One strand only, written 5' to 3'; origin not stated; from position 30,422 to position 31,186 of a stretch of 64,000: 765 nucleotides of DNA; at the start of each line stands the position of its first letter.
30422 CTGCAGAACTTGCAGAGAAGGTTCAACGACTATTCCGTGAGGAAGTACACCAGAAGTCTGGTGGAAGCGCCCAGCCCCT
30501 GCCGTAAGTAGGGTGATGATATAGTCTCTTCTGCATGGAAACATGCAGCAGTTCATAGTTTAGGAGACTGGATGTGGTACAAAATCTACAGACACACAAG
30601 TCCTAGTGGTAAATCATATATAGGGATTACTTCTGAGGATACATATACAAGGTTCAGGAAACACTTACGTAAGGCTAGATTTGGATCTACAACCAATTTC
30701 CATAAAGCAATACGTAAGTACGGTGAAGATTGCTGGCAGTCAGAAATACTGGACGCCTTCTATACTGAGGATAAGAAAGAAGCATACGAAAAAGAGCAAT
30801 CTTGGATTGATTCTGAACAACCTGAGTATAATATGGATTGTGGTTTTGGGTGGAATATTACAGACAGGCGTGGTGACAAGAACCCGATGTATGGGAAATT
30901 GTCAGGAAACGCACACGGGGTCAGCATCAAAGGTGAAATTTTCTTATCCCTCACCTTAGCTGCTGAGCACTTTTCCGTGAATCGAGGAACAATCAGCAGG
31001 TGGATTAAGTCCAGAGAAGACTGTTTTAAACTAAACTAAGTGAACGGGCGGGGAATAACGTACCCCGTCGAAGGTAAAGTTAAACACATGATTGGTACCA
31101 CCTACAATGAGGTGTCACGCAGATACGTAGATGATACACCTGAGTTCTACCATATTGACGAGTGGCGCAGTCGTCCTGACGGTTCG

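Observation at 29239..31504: thyX interrupted by a 1.3-kb insert with tandem HNH and GIY-YIG homing endonucleases, plus an in-frame ~100-aa insertion in the N-terminal part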

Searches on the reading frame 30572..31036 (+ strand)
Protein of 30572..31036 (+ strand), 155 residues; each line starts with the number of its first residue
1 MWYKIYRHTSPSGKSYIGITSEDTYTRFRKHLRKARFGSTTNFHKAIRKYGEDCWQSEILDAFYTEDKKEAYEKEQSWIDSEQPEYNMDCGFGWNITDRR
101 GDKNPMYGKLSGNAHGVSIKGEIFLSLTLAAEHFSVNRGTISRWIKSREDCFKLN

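Call 6: search_protein_families(library=pfam, proteins=[window:30572-31036:+], max_evalue=1)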
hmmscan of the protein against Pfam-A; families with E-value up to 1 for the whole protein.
window:30572-31036:+ (155 aa): 6 families
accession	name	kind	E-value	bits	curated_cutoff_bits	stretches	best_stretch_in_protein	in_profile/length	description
PF01541.30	GIY-YIG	-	1.9e-08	34.9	22.6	1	5-87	4-78/78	GIY-YIG catalytic domain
PF20987.3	I-TevI_DNA-bd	-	0.0017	18.7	27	1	107-147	4-44/51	Intron-encoded endonuclease 1, DNA-binding domain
PF13518.12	HTH_28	-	0.009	16.5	25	1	126-147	14-35/52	Helix-turn-helix domain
PF13613.12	HTH_Tnp_4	-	0.054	13.6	27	1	127-151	22-46/53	Helix-turn-helix of DDE superfamily endonuclease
PF19835.5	SegE_GIY-YIG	-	0.082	13.6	25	1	12-78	28-102/123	Putative endonuclease segE, GIY-YIG domain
PF13384.12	HTH_23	-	0.15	12.4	24.6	1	130-146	23-39/50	Homeodomain-like domain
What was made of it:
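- Checked: ORF 30572-31039 is a GIY-YIG protein with a weak match to the I-TevI DNA-binding domain (call 6).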

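Call 26: search_dna_similar(query=window:30572-31036:+, collection=phages, mode=protein, max_rows=30, max_evalue=0.00001)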
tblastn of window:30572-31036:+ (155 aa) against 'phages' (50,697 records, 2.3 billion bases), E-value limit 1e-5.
Records with a match: 75; places in all: 75; records where one place covers at least 80% of the query: 44.
Best place of each record, by identity: >=99% 5; <60% 70.
By first word of the organism name: Staphylococcus 40; uncultured 8; Bacteroides 7; Alteromonas 5; Bacillus 4; Vibrio 2; Salinibacter 2; Bacteriophage 2; Silviavirus 1; Klebsiella 1; and 3 more.
By host as written in the record: - 15; Staphylococcus aureus 13; Alteromonas macleodii str. 'Balearic Sea AD45' 5; Staphylococcus carnosus TM300 5; Bacteroides intestinalis DSM 108646 5; Staphylococcus aureus (phage propagation strain 47) 4; Staphylococcus aureus ATCC 25923 2; Staphylococcus aureus Newman 2; and 19 more.
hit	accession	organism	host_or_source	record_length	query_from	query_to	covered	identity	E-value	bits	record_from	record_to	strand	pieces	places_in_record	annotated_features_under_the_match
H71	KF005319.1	Alteromonas phage vB_AmaP_AD45-P4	Alteromonas macleodii str. 'Balearic ...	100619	1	155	100%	100.0%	3e-102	325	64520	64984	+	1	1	homing endonuclease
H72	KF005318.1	Alteromonas phage vB_AmaP_AD45-P3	Alteromonas macleodii str. 'Balearic ...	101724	1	155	100%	100.0%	3e-102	325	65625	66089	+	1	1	homing endonuclease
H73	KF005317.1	Alteromonas phage vB_AmaP_AD45-P1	Alteromonas macleodii str. 'Balearic ...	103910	1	155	100%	100.0%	3e-102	325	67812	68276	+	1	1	homing endonuclease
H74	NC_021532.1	Alteromonas phage vB_AmaP_AD45-P1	Alteromonas macleodii str. 'Balearic ...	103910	1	155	100%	100.0%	3e-102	325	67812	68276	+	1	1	GIY-YIG nuclease family protein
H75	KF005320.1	Alteromonas phage vB_AmaP_AD45-P2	Alteromonas macleodii str. 'Balearic ...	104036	1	155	100%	100.0%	3e-102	325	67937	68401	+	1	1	homing endonuclease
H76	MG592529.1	Vibrio phage 1.161.O._10N.261.48.C5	Vibrio lentus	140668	1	150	97%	49.4%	9e-38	141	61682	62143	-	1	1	GIY-YIG nuclease superfamily protein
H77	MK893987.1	Staphylococcus phage PMBT8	Staphylococcus hyicus 07/02 4A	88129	1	143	92%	51.0%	1e-36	138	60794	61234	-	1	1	hypothetical protein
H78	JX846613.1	Staphylococcus phage vB_SauM_Romulus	Staphylococcus aureus (phage ...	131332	1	143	92%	48.3%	1e-36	138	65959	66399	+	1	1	promoter | homing endonuclease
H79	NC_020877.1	Staphylococcus phage vB_SauM_Romulus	Staphylococcus aureus (phage ...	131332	1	143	92%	48.3%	1e-36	138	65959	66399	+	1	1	promoter | homing endonuclease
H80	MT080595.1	Staphylococcus phage vB_SauM_EW41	Staphylococcus carnosus TM300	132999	1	143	92%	48.3%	1e-36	138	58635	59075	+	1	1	record has no annotation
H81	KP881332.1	Staphylococcus phage Stau2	Staphylococcus aureus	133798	1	143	92%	48.3%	1e-36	138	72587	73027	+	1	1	homing endonuclease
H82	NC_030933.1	Staphylococcus phage Stau2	Staphylococcus aureus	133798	1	143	92%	48.3%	1e-36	138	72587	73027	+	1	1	homing endonuclease with GIY-YIG motif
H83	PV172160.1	Staphylococcus phage StAP1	Staphylococcus aureus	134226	1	143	92%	48.3%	1e-36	138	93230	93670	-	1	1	hypothetical protein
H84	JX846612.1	Staphylococcus phage vB_SauM_Remus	Staphylococcus aureus (phage ...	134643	1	143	92%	48.3%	1e-36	138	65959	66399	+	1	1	homing endonuclease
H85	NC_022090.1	Staphylococcus phage vB_SauM_Remus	Staphylococcus aureus (phage ...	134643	1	143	92%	48.3%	1e-36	138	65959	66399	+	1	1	homing endonuclease with GIY-YIG motif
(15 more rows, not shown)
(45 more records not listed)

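Call 29: get_annotated_region(hit=H76, flank=2500)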
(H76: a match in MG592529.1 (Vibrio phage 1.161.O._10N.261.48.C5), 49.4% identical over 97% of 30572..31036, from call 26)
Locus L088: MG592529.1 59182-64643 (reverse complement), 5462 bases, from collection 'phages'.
description: Vibrio phage 1.161.O._10N.261.48.C5, partial genome.
organism: Vibrio phage 1.161.O._10N.261.48.C5 (NCBI taxid 1881340)
taxonomy: Viruses; Duplodnaviria; Heunggongvirae; Uroviricota; Caudoviricetes
host: Vibrio lentus; source: iron chloride precipitation of 0.2um-filtered seawater, resuspended in oxalate solution; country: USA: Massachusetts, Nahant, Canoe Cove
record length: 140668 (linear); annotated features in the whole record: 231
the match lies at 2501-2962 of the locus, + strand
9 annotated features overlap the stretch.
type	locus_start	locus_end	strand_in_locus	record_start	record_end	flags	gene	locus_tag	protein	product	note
CDS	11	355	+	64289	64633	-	-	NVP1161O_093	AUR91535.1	hypothetical protein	NVP1161O_093; tara_best_match:OM-RGC.v1.028959556; cvp_best_match:CAMPEP_0000015114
CDS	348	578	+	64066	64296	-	-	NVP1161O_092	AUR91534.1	hypothetical protein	NVP1161O_092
CDS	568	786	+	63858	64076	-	-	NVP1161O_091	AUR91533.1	hypothetical protein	NVP1161O_091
CDS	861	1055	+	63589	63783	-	-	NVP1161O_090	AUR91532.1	hypothetical protein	NVP1161O_090; tara_best_match:OM-RGC.v1.036089118; cvp_best_match:CAMPEP_0000011454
CDS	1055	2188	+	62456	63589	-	-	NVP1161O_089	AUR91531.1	toprim-like protein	NVP1161O_089; tara_best_match:OM-RGC.v1.003122630; cvp_best_match:CAMPEP_0000011394; pog:POG0025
CDS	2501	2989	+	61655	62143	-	-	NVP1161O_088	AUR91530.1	GIY-YIG nuclease superfamily protein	NVP1161O_088; cvp_best_match:RF_PEP_472437831; InterPro:IPR000305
CDS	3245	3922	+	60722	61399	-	-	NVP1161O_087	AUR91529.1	P-loop containing nucleoside triphosphate hydrolase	NVP1161O_087; tara_best_match:OM-RGC.v1.000636995; cvp_best_match:CAMPEP_0000011394; InterPro:IPR027417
CDS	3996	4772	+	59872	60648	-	-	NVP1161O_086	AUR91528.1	hypothetical protein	NVP1161O_086; tara_best_match:OM-RGC.v1.010643181; cvp_best_match:RF_PEP_410493331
CDS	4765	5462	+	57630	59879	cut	-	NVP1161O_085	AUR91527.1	coil containing protein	NVP1161O_085; tara_best_match:OM-RGC.v1.000412470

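Call 30: get_annotated_region(hit=H79, flank=2500)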
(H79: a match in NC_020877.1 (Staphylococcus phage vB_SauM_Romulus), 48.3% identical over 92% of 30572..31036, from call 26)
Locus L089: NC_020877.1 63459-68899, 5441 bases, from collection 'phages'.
description: Staphylococcus phage vB_SauM_Romulus, complete genome.
organism: Staphylococcus phage vB_SauM_Romulus (NCBI taxid 1235660)
taxonomy: Viruses; Duplodnaviria; Heunggongvirae; Uroviricota; Caudoviricetes; Herelleviridae; Twortvirinae; Silviavirus; Silviavirus remus
host: Staphylococcus aureus (phage propagation strain 47); source: -; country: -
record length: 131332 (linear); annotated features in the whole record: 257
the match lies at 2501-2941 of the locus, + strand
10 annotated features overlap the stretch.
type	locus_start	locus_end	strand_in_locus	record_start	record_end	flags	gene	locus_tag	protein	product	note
regulatory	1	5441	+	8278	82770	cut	-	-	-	promoter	discovered using MEME with manual verification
CDS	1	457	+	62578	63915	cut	-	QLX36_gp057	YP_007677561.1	ribonucleotide-diphosphate reductase beta subunit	-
CDS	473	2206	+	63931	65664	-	-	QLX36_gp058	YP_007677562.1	ribonucleotide-diphosphate reductase alpha subunit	-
regulatory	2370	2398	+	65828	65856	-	-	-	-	promoter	discovered using MEME with manual verification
CDS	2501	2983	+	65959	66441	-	-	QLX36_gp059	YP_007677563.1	homing endonuclease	-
misc_feature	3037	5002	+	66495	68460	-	-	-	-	-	similar to ribonucleotide-diphosphate reductase alpha subunit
regulatory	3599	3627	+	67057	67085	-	-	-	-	promoter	discovered using MEME with manual verification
CDS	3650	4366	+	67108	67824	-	-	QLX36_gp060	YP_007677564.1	HNH endonuclease family protein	-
CDS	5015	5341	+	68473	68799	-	-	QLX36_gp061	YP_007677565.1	hypothetical protein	-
CDS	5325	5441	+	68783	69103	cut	-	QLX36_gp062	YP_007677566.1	thioredoxin-like protein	-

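Call 34: find_related_loci(query=window:30572-31036:+, collection=viral_contigs, flank=2500)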
Query window:30572-31036:+ (155 aa) in viral_contigs; peptide patterns used: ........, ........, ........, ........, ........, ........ (x = any residue, [..] = any of these).
130 stretches matched a pattern; 24 encode a relative of the query (tblastn E <= 1e-3); 24 distinct loci.
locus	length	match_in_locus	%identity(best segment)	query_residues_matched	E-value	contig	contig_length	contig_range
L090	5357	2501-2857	38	3-109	2e-11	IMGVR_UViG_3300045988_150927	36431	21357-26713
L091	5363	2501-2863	34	4-109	1e-9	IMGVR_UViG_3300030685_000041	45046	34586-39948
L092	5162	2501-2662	42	101-150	4e-8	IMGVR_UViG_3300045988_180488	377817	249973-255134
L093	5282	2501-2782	37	3-93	3e-8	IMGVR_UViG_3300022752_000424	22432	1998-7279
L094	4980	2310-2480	47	5-61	3e-8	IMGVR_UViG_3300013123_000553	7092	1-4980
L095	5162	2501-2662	42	101-150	3e-8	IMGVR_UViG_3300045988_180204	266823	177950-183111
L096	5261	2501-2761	42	37-109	5e-8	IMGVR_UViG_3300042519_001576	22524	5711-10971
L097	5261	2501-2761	42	37-109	5e-8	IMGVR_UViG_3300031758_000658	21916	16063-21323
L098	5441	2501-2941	29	14-143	8e-8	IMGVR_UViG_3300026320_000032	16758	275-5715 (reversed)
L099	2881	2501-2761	42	37-109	1e-7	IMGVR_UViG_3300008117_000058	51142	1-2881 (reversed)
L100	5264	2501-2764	33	5-93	5e-7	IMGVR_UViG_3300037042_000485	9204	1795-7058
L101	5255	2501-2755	34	5-98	4e-7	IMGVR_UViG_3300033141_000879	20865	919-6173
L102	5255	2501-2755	34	5-98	4e-7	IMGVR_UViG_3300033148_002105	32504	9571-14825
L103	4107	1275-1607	30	5-109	6e-7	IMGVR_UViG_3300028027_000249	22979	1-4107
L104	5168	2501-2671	42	99-150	8e-7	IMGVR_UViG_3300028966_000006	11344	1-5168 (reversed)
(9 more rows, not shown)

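Call 49: find_homologous_proteins(query=window:30572-31036:+, max_evalue=1e-10)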
Query window:30572-31036:+ (155 aa): 37 proteins with E <= 1e-10 among 130 candidates.
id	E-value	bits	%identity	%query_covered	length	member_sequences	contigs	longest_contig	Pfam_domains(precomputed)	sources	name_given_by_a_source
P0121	9.8e-104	362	100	100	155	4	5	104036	PF01541.31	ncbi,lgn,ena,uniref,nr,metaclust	ncbi:homing endonuclease [Alteromonas phage vB_AmaP_AD45-P2]|uniref:GIY-YIG domain-containing protei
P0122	1.6e-81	290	80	99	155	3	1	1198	PF01541.31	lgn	-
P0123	7.2e-81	288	79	100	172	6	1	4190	PF01541.31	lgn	-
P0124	5.0e-72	259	74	100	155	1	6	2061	PF01541.31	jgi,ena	-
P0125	3.2e-66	240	73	99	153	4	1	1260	-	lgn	-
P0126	1.8e-65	238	71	99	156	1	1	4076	-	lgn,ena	-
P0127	3.6e-65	237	93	70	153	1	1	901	PF01541.31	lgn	-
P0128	2.2e-63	231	67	99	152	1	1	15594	PF01541.31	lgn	-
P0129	1.8e-55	205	63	99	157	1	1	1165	PF01541.31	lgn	-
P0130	5.8e-43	164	54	99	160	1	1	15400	PF01541.31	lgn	-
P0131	3.3e-42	162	53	95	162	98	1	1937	PF01541.31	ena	-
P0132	1.2e-41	160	52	99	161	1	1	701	PF01541.31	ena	-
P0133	3.4e-41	159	55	98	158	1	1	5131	PF01541.31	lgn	-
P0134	4.6e-41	158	52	98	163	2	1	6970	PF01541.31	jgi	-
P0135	1.5e-40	157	52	99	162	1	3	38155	PF01541.31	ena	-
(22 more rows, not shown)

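Call 50: find_encoding_contigs(protein=P0123, flank=2500, max_places=2)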
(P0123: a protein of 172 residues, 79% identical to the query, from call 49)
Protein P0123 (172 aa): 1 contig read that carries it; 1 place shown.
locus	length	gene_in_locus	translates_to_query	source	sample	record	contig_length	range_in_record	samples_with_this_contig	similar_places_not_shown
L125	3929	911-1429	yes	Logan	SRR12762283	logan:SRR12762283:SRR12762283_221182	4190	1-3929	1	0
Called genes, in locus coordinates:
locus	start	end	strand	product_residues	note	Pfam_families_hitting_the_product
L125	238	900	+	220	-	PF13392:HNH_3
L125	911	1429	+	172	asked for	PF01541:GIY-YIG (weak)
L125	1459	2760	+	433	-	PF20155:TMP_3 (weak)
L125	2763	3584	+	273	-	PF21821:Dit_like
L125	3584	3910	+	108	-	PF22479:Pam3_gp18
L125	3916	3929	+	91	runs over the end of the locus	?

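Call 51: find_encoding_contigs(protein=P0128, flank=2500, max_places=2)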
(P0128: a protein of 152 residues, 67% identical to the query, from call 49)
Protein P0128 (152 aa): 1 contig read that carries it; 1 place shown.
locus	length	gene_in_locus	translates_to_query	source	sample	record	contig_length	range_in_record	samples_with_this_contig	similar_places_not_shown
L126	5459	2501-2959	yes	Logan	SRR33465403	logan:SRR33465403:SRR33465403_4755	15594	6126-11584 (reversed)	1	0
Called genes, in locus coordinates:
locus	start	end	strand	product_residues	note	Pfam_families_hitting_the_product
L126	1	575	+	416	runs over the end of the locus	PF13481:AAA_25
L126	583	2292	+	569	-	PF00476:DNA_pol_A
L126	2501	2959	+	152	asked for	PF01541:GIY-YIG (weak)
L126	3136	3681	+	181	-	-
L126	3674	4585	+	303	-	-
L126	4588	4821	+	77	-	-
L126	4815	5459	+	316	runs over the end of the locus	-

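Call 52: find_encoding_contigs(protein=P0126, flank=2500, max_places=2)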
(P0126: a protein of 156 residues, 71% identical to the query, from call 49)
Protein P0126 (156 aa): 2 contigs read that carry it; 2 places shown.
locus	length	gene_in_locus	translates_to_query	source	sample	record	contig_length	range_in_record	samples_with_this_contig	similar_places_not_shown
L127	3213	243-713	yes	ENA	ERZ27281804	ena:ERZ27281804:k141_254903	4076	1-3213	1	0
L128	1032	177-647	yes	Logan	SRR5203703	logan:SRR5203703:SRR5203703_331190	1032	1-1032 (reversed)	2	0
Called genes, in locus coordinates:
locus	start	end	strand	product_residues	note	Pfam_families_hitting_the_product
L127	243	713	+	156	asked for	-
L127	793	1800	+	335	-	-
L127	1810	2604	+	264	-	PF21821:Dit_like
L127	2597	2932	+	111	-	PF22479:Pam3_gp18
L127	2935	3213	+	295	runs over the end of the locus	-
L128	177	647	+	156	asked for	-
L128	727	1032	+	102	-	?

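Call 53: find_encoding_contigs(protein=P0124, flank=2500, max_places=3)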
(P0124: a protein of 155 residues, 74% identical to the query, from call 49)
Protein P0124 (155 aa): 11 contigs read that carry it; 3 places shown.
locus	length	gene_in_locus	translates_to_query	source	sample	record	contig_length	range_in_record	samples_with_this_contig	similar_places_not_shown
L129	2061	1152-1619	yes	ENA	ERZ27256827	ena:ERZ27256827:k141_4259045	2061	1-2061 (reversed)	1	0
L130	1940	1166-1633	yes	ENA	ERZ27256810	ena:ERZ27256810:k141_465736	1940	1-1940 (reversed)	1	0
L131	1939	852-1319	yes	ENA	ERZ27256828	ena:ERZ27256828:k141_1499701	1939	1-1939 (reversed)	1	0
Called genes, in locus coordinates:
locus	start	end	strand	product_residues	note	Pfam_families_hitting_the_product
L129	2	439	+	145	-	?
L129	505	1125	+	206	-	-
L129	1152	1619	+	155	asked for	PF01541:GIY-YIG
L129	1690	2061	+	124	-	?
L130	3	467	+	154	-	?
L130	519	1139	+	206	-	-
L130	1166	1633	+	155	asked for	PF01541:GIY-YIG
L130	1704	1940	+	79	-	?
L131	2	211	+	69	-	?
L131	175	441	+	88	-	PF05065:Phage_capsid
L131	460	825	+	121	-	-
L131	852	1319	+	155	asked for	PF01541:GIY-YIG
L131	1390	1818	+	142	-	PF05065:Phage_capsid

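Call 54: find_encoding_contigs(protein=P0122, flank=2500, max_places=2)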
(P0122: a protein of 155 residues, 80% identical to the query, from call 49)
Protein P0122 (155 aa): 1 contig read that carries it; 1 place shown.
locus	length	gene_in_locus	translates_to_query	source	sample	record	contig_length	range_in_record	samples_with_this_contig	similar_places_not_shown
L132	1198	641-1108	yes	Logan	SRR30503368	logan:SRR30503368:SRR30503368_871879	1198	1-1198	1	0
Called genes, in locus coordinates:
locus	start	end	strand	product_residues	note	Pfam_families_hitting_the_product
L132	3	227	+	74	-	?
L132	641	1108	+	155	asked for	PF01541:GIY-YIG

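Call 55: find_encoding_contigs(protein=P0130, flank=2500, max_places=2)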
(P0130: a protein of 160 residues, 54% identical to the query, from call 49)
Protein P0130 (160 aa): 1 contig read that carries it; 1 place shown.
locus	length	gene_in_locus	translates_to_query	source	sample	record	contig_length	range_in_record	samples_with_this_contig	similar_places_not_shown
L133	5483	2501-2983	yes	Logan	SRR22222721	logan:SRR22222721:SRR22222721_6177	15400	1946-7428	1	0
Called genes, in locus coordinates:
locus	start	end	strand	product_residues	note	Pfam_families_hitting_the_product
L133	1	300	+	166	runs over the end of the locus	-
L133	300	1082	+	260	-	PF00303:Thymidylat_synt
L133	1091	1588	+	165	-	-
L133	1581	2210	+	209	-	PF00268:Ribonuc_red_sm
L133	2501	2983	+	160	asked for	PF01541:GIY-YIG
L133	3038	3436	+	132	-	PF00268:Ribonuc_red_sm (weak)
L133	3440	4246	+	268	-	PF00317:Ribonuc_red_lgN, PF02867:Ribonuc_red_lgC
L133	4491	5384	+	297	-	PF02867:Ribonuc_red_lgC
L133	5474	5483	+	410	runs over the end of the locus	PF09511:RNA_lig_T4_1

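Call 58: search_protein_families(library=pfam, proteins=[L125:238-897:+, L129:505-1122:+, L131:460-822:+, L129:2-439:+, L129:1690-2061:+, L125:1459-2757:+], max_evalue=0.01)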
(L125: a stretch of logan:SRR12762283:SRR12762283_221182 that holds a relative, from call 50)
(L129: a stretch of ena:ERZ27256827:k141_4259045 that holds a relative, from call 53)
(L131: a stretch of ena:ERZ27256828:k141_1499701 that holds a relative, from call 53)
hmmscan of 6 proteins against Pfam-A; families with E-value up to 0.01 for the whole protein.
L125:238-897:+ (220 aa): 2 families
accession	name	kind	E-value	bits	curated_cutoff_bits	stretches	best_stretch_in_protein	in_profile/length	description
PF13392.12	HNH_3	-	2.7e-08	33.8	24.8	1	63-118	2-45/46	HNH endonuclease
PF13384.12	HTH_23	-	0.002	18.3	24.6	1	151-177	13-39/50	Homeodomain-like domain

L129:505-1122:+ (206 aa): 1 family
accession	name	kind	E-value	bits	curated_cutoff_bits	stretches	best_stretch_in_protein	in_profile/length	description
PF01844.29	HNH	-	0.0016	19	21.4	1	122-147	14-39/47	HNH endonuclease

L131:460-822:+ (121 aa): 0 families

L129:2-439:+ (145 aa): 1 family
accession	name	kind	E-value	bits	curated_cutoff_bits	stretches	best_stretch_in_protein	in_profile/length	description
PF05065.19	Phage_capsid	-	6.5e-22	78.7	24.2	1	3-140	15-140/280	Phage capsid family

L129:1690-2061:+ (124 aa): 1 family
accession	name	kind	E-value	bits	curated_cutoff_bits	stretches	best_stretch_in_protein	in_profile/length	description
PF05065.19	Phage_capsid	-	1e-16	61.6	24.2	1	4-122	161-278/280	Phage capsid family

L125:1459-2757:+ (433 aa): 1 family
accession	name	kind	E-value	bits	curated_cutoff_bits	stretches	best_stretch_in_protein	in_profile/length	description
PF20155.4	TMP_3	-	4e-06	27.1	41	1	5-93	109-191/192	Tape measure protein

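Call 88: search_protein_families(library=ncbifam, proteins=[window:30572-31036:+], max_evalue=0.01)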
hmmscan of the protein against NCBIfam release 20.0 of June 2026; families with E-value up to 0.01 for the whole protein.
window:30572-31036:+ (155 aa): 1 family
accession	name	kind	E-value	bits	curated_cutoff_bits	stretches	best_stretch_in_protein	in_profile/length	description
TIGR01453.1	grpIintron_endo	subfamily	7.7e-15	55.5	56.05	1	5-88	4-87/215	group I intron endonuclease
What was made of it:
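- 30572..31039 (+): GIY-YIG homing-endonuclease gene (155 aa: catalytic domain plus C-terminal helix-turn-helix). NCBIfam 'group I intron endonuclease' 55.5 bits against a cut-off of 56.05 (calls 6, 88).
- On GIY-YIG homing endonuclease (I-TevI-like): TIGR01453 'group I intron endonuclease' at 55.5 bits against 56.05, just below (call 88).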

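Call 89: search_protein_families(library=phrogs, proteins=[window:30572-31036:+], max_evalue=0.00001)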
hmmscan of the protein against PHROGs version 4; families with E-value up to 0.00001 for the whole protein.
window:30572-31036:+ (155 aa): 4 families
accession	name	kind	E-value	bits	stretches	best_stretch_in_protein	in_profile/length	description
phrog_314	-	DNA, RNA and nucleotide metabolism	4.2e-27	96.3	1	1-150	177-379/574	homing endonuclease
phrog_19446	-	DNA, RNA and nucleotide metabolism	1.6e-09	38.6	1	10-83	10-80/254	homing endonuclease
phrog_5123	-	DNA, RNA and nucleotide metabolism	5e-09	37.2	1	3-93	5-95/152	homing endonuclease with GIY-YIG motif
phrog_7168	-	DNA, RNA and nucleotide metabolism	3e-08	34.4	1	6-91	5-96/284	homing endonuclease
